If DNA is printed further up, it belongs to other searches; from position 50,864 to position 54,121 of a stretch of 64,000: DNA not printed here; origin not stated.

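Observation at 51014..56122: Pair of paralogous giant polytopic membrane proteins, one with a roughly 350-aa cytoplasmic or periplasmic coiled-coil insertion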

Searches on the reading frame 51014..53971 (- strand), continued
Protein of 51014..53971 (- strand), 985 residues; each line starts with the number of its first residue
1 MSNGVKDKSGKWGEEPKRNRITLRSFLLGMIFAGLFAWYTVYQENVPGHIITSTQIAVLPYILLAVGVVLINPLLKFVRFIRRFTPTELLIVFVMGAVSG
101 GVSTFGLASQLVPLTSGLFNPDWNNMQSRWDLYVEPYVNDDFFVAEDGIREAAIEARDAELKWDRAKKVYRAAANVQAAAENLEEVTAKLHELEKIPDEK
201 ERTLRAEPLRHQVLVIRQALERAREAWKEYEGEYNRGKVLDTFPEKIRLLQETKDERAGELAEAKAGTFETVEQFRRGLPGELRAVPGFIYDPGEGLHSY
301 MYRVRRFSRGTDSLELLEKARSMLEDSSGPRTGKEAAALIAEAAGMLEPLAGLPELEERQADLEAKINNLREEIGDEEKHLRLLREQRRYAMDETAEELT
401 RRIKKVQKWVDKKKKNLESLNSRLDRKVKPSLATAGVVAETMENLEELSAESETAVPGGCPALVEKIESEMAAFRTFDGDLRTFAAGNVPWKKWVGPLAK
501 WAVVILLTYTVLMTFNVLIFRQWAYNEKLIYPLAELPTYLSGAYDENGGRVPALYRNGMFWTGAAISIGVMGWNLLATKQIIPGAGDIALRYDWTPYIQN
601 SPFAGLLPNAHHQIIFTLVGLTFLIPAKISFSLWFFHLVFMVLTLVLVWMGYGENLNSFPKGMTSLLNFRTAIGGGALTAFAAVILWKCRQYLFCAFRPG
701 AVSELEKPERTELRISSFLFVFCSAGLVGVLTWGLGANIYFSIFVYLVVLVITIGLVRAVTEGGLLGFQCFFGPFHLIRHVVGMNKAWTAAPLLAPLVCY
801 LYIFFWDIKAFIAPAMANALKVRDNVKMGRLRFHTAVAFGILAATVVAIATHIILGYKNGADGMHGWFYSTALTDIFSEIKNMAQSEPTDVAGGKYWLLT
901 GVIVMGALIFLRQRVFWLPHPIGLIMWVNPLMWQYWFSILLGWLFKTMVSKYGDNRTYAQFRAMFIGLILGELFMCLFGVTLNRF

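Call 49: fold_search(model_id=the predicted structure, library=pdb)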
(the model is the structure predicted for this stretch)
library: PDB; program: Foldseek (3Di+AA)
matches with E <= 10: 213; with E <= 0.001: 0
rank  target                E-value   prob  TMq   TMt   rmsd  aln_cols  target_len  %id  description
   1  7wsr_A                1.6e-02  1.00  0.24  0.35  16.7       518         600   15  Cryo-EM structure of the barley Yellow stripe 1 transporter (released 2022-11-30)
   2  8dzz_A                1.5e-01  0.14  0.09  0.04  42.9      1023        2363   10  Cryo-EM structure of chi dynein bound to Lis1 (released 2023-08-30)
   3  6lw5_A                2.1e-01  0.47  0.11  0.23  24.4       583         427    9  Crystal structure of the human formyl peptide receptor 2 in complex with WKYMVm (released 2020-03-25)
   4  6msm_A                2.3e-01  0.08  0.07  0.06  38.8      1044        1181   11  Phosphorylated, ATP-bound human cystic fibrosis transmembrane conductance regulator (CFTR) (released 2018-11-21)
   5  6cc4                  3.6e-01  0.18  0.11  0.17  31.1       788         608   10  Structure of MurJ from Escherichia coli (released 2018-06-27)
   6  6gy8_A                4.8e-01  0.75  0.10  0.22  13.8       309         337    7  Crystal structure of XaxA from Xenorhabdus nematophila (released 2018-07-25)
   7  4rwd_A                5.3e-01  0.28  0.12  0.23  22.5       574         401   10  XFEL structure of the human delta opioid receptor in complex with a bifunctional peptide (released 2015-01-14)
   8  9dw9_A                5.6e-01  0.05  0.07  0.06  42.4      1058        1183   10  Phosphorylated (E1371Q)CFTR in complex with PKA-C (released 2024-11-13)
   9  8w20_A                6.0e-01  0.10  0.10  0.12  54.2       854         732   11  Umb1 umbrella toxin particle (released 2024-04-17)
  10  6gy8_B                6.2e-01  0.13  0.06  0.14  32.5       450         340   10  Crystal structure of XaxA from Xenorhabdus nematophila (released 2018-07-25)
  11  5dhg_B                6.5e-01  0.21  0.11  0.23  25.8       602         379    9  The crystal structure of nociceptin/orphanin FQ peptide receptor (NOP) in complex with C-35 (PSI Community Target) (released 2015-10-21)
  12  9hn4_B                6.7e-01  0.04  0.07  0.06  38.8      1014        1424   11  Cryo-EM structure of human separase bound to phosphorylated SCC1 (310-550 aa) (released 2025-09-03)
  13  4n4w_A                7.0e-01  0.18  0.11  0.20  25.7       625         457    9  Structure of the human smoothened receptor in complex with SANT-1. (released 2014-01-22)
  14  4rwd_B                7.9e-01  0.21  0.11  0.22  22.6       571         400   10  XFEL structure of the human delta opioid receptor in complex with a bifunctional peptide (released 2015-01-14)
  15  9hm7                  7.9e-01  0.06  0.09  0.07  38.4       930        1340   13  Cryo-EM structure of apo human separase with the mutation C2029S (released 2025-09-03)
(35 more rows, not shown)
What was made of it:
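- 51014..53971 (-): 985-aa DUF6785/DUF6784 membrane protein, long form (NCBI MFO7870022, called as 981 aa). Foldseek top PDB hit is HvYS1 7wsr_A at E 0.016, probability 1.0, TM 0.35 (call 49).
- HvYS1 is also the top hit of the 985-aa model (E 0.016, call 49).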

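Call 50: find_related_loci(query=A1, collection=genome_contigs, flank=10000)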
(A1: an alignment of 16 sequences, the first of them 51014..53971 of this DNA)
Query A1 (985 aa) in genome_contigs; peptide patterns used: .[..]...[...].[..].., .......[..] (x = any residue, [..] = any of these).
108 stretches matched a pattern; 91 encode a relative of the query (tblastn E <= 1e-3); the best 80 are kept; 80 distinct loci.
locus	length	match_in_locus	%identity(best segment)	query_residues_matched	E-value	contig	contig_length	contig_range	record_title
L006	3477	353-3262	49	12-984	0e+0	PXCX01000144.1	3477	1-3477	MAG: PVC group bacterium isolate T3Sed10_310R1 T3-Sed10-C83000, whole genome shotgun sequence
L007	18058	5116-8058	46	1-982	0e+0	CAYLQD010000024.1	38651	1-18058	MAG TPA_asm: uncultured Planctomycetota bacterium isolate binchicken_co97_512 genome assembly, contig: NODE_4140_length_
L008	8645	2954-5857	46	17-982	0e+0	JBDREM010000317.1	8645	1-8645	MAG: Planctomycetota bacterium isolate MEGAHIT-group-1.315 k141_5997762, whole genome shotgun sequence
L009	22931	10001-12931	45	13-982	0e+0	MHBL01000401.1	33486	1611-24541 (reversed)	MAG: Lentisphaerae bacterium RIFOXYA12_64_32 RifOxyA12_Lentisphaerae_64_32_updatedv2_46, whole genome shotgun sequence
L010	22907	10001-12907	46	13-985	0e+0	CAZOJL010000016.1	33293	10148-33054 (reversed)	MAG TPA_asm: uncultured Akkermansia sp. isolate SRP178699_co1_614 genome assembly, contig: NODE_1345_length_33293_cov_24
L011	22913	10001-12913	44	4-976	0e+0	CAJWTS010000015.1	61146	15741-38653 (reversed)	MAG TPA_asm: uncultured Verrucomicrobia bacterium isolate ERR599008_bin.48_MetaBAT_v2.12.1_MAG genome assembly, contig:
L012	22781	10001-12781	44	17-985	0e+0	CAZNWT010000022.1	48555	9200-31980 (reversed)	MAG TPA_asm: uncultured Victivallales bacterium isolate binchicken_co47_191 genome assembly, contig: NODE_436_length_485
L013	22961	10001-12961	43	13-983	0e+0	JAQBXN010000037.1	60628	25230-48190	MAG: Planctomycetota bacterium isolate casp150-mb.279 NODE_1227_length_60628_cov_0.350130, whole genome shotgun sequence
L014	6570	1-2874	45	24-985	0e+0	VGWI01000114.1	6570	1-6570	MAG: Lentisphaerae bacterium isolate K_DeepCast_250m_m2_056 K_DeepCast_250m_m2_056_Ga0194125_10026234, whole genome shot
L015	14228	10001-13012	44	20-984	0e+0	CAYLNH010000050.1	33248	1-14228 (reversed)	MAG TPA_asm: uncultured Lentisphaerales bacterium isolate SRP141376_co4_287 genome assembly, contig: NODE_2376_length_33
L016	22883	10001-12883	44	14-975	0e+0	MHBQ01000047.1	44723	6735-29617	MAG: Lentisphaerae bacterium RIFOXYC12_FULL_60_16 rifoxyc3_full_scaffold_175, whole genome shotgun sequence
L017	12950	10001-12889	43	19-977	0e+0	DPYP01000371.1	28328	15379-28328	MAG TPA_asm: Lentisphaeria bacterium isolate UBA8228 contig_1819, whole genome shotgun sequence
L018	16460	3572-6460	43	19-977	0e+0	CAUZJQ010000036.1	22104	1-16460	MAG: Lentisphaeria bacterium isolate CB21_323.87 genome assembly, contig: Ga0302123_10000879, whole genome shotgun seque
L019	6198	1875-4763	43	19-977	0e+0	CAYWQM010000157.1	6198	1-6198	MAG TPA_asm: uncultured Lentisphaerales bacterium isolate SRP092796_co3_879 genome assembly, contig: NODE_32312_length_6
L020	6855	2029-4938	44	19-982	0e+0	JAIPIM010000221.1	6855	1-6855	MAG: Candidatus Paceibacterota bacterium isolate Tobar13.5m-G74 Tobar13-5m-C11721, whole genome shotgun sequence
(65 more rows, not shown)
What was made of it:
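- Some genomes carry three cassettes (ETNP2_MAG_64, UBA8228; call 50), as is typical of substrate-specific uptake loci.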
